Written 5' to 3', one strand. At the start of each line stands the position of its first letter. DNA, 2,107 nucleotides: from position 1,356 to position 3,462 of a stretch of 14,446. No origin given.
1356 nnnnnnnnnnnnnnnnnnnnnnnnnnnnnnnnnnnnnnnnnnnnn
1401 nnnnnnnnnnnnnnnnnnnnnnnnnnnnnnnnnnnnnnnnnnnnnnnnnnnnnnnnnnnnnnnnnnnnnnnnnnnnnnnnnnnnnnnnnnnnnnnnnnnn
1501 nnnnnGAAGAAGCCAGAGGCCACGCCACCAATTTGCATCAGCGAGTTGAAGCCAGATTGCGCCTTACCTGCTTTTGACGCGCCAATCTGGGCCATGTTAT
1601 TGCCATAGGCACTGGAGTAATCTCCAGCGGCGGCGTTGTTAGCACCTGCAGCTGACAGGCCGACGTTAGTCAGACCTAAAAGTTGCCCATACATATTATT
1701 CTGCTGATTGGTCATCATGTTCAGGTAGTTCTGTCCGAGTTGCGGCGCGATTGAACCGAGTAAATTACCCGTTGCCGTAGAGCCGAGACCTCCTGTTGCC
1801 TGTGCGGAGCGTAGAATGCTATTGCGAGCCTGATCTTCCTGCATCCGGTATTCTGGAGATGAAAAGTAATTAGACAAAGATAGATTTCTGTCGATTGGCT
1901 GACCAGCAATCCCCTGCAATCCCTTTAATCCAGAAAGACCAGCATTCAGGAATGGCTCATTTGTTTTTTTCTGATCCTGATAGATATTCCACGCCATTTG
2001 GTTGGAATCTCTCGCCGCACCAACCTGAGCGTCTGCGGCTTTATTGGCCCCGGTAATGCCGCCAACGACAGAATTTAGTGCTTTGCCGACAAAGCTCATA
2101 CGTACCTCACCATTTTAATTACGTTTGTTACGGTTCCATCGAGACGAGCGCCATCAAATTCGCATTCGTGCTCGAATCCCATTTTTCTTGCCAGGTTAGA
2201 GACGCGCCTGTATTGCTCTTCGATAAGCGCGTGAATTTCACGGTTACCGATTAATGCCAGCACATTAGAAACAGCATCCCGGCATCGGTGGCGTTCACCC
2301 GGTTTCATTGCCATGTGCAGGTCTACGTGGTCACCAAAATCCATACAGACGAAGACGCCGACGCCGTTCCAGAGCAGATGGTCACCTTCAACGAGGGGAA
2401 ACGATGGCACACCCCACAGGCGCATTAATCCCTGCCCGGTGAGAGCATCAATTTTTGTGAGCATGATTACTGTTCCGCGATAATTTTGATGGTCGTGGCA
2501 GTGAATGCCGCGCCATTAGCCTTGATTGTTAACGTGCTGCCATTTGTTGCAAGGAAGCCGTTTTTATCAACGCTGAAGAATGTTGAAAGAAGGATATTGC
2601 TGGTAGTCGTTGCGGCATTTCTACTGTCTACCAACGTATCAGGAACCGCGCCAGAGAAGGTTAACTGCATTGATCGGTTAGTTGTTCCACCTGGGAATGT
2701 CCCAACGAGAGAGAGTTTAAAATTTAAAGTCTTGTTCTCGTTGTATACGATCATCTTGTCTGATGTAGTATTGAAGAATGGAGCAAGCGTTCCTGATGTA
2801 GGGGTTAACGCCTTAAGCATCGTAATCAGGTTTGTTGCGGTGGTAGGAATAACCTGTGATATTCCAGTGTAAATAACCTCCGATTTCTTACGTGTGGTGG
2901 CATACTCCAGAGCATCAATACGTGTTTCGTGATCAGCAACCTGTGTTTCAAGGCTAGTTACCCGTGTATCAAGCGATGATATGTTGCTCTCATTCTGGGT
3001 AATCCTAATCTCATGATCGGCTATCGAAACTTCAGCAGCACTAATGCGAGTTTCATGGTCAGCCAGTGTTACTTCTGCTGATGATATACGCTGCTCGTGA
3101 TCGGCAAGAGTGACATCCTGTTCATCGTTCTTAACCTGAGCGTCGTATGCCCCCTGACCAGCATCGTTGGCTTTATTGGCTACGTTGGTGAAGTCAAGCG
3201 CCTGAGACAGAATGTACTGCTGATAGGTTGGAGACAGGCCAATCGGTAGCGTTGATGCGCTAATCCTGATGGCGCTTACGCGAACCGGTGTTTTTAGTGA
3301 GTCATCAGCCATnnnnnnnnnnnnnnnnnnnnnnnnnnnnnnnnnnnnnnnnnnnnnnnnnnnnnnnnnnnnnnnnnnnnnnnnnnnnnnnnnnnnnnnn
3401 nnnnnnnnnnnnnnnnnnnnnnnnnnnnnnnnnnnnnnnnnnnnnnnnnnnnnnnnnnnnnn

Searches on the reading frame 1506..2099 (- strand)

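Call 14: search_protein_families(library=pfam, proteins=[window:1506-2099:-], max_evalue=0.001)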
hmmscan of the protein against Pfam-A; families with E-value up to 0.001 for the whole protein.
window:1506-2099:- (198 aa): 1 family
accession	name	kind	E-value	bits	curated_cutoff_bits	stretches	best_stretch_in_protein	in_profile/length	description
PF25688.1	P22_gp7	-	1.9e-20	74.1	28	1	16-195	30-197/230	Bacteriophage P22 DNA ejection protein gp7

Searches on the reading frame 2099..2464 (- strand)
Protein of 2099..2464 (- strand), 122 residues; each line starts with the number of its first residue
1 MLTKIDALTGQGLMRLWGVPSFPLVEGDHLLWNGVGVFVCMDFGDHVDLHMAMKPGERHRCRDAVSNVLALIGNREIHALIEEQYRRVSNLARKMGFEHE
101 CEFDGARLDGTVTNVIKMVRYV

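Call 14: search_protein_families(library=pfam, proteins=[window:2099-2464:-], max_evalue=0.001)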
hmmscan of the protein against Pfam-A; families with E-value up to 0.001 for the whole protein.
window:2099-2464:- (122 aa): 0 families

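Call 33: search_protein_families(library=phrogs, proteins=[window:2099-2464:-], max_evalue=0.001)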
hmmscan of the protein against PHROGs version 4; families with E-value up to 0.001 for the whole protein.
window:2099-2464:- (122 aa): 1 family
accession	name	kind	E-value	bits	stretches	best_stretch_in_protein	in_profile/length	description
phrog_17333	-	unknown function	3.7e-25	89.6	1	1-120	1-120/130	-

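Call 43: search_protein_families(library=ncbifam, proteins=[window:2099-2464:-], max_evalue=0.001)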
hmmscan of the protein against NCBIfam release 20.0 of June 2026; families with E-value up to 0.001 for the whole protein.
window:2099-2464:- (122 aa): 0 families

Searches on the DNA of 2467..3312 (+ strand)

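Call 10: search_dna_similar(query=window:2467-3312:+, collection=phages, mode=distant, max_rows=40)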
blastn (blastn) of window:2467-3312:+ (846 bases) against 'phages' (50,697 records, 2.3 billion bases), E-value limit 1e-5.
Records with a match: 62; places in all: 63; records where one place covers at least 80% of the query: 6.
Best place of each record, by identity: 80-90% 14; 60-80% 48.
By first word of the organism name: Salmonella 23; Escherichia 19; Enterobacteria 8; Klebsiella 4; Shigella 2; Lederbergvirus 2; Aeromonas 1; Shewanella 1; Enterobacter 1; Cronobacter 1.
By host as written in the record: Escherichia coli 14; Klebsiella pneumoniae 4; - 4; Salmonella sp. 4; Salmonella enterica subsp. enterica serovar Anatum 4; Shigella flexneri 2; Salmonella enterica subsp. enterica serovar Typhimurium 2; Escherichia coli O26 2; and 22 more.
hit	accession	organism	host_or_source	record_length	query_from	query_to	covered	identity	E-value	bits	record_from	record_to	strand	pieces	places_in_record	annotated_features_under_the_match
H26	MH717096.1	Escherichia phage N7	Escherichia coli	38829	1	720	85%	71.6%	6e-98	364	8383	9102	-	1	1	hypothetical protein (x2)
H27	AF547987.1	Shigella phage Sf6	Shigella flexneri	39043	1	720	85%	71.2%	4e-94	351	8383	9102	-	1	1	9: gene 9 protein | 10: gene 10 protein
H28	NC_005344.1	Shigella phage Sf6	Shigella flexneri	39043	1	720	85%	71.2%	4e-94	351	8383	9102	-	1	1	tail needle protein | head morphogenesis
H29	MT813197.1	Escherichia phage vB_EcoP_Kapi1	Escherichia coli MP1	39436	3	720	85%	71.3%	4e-94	352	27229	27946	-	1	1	tail needle knob protein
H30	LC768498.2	Klebsiella phage phiKp_30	Klebsiella pneumoniae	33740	1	720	85%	70.8%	8e-90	337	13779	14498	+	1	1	tail needle knob protein | DUF2824 family protein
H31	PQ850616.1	Escherichia phage Louie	Escherichia coli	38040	3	720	85%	70.4%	5e-86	324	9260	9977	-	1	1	tail needle knob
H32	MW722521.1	Salmonella phage S9-5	Salmonella enterica subsp. enterica ...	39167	5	754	71%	77.3%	7e-97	465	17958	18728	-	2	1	hypothetical protein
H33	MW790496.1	Salmonella phage vB_SalP_ABTNLsp11242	Salmonella enterica subsp. enterica ...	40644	5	754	71%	77.3%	7e-97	465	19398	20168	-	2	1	packaged DNA stabilization protein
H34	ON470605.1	Escherichia phage vB_EcoP-720R6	Escherichia coli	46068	3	720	68%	74.0%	4e-68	346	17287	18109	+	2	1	packaged DNA stabilization protein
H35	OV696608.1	Escherichia phage Gally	-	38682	3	720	68%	74.0%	4e-68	350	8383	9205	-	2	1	Sf6-type phage tail needle knob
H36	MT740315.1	Escherichia phage JEP4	Escherichia coli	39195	3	720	68%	73.3%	3e-63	335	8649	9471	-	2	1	DNA stabilization protein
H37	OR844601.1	Escherichia phage ECO26.1 3-1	Escherichia coli O26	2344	163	720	66%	67.4%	1e-37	164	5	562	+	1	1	record has no annotation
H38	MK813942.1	Aeromonas phage 4_4512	Aeromonas rivipollensis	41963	3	469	55%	66.4%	5e-29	135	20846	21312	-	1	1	44512_028: packaged DNA stabilization protein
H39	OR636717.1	Shewanella phage ZP9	Shewanella xiamenensis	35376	1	441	52%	64.6%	2e-14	87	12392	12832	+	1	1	hypothetical protein (x2)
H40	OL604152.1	Klebsiella phage vB_KpnS-Carvaje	Klebsiella pneumoniae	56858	248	422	21%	68.5%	3e-7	64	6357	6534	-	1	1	hypothetical protein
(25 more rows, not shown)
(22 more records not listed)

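Call 11: search_dna_similar(query=window:2467-3312:+, collection=ecoli_genomes, mode=near, max_rows=30)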
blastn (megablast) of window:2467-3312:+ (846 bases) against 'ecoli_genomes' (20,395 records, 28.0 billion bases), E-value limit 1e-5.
No match.

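Call 22: get_annotated_region(hit=H28, flank=400)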
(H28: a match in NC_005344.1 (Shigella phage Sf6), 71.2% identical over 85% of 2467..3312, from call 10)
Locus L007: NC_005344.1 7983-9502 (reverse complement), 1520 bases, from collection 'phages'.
description: Enterobacteria phage Sf6, complete genome.
organism: Shigella phage Sf6 (NCBI taxid 2905959)
taxonomy: Viruses; Duplodnaviria; Heunggongvirae; Uroviricota; Caudoviricetes; Lederbergvirus; Lederbergvirus Sf6
host: Shigella flexneri; source: -; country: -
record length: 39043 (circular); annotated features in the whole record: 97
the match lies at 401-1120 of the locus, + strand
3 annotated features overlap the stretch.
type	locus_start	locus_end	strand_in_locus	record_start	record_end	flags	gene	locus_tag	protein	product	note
CDS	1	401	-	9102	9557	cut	-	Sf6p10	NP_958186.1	head morphogenesis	putative virion stabilization protein; similar to phage P22 gene 14 protein; in Enterobacteria phage P22 absence of ...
CDS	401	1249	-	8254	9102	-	-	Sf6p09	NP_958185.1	tail needle protein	putative head completion protein; similar to phage P22 gene 26 protein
CDS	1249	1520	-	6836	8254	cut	-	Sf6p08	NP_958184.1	head closure Hc3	putative head completion protein; similar to phage P22 gene 10 protein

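Call 23: get_annotated_region(hit=H35, flank=400)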
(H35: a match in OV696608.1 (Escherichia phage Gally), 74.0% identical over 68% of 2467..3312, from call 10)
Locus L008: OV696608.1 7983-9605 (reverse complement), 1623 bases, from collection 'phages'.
description: Escherichia phage Gally genome assembly, complete genome: monopartite.
organism: Escherichia phage Gally (NCBI taxid 2904710)
taxonomy: Viruses; Duplodnaviria; Heunggongvirae; Uroviricota; Caudoviricetes; Lederbergvirus
host: -; source: -; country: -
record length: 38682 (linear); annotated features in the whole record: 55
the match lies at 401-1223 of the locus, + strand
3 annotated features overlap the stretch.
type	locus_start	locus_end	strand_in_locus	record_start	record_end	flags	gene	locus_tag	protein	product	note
CDS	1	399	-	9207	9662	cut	-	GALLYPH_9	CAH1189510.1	DUF2824 containging protein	similar to P22 gp14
CDS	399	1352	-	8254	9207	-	-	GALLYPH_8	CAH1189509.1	Sf6-type phage tail needle knob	similar to P22 gp9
CDS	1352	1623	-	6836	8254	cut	-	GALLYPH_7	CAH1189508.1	head closure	Virfam annotation Hc3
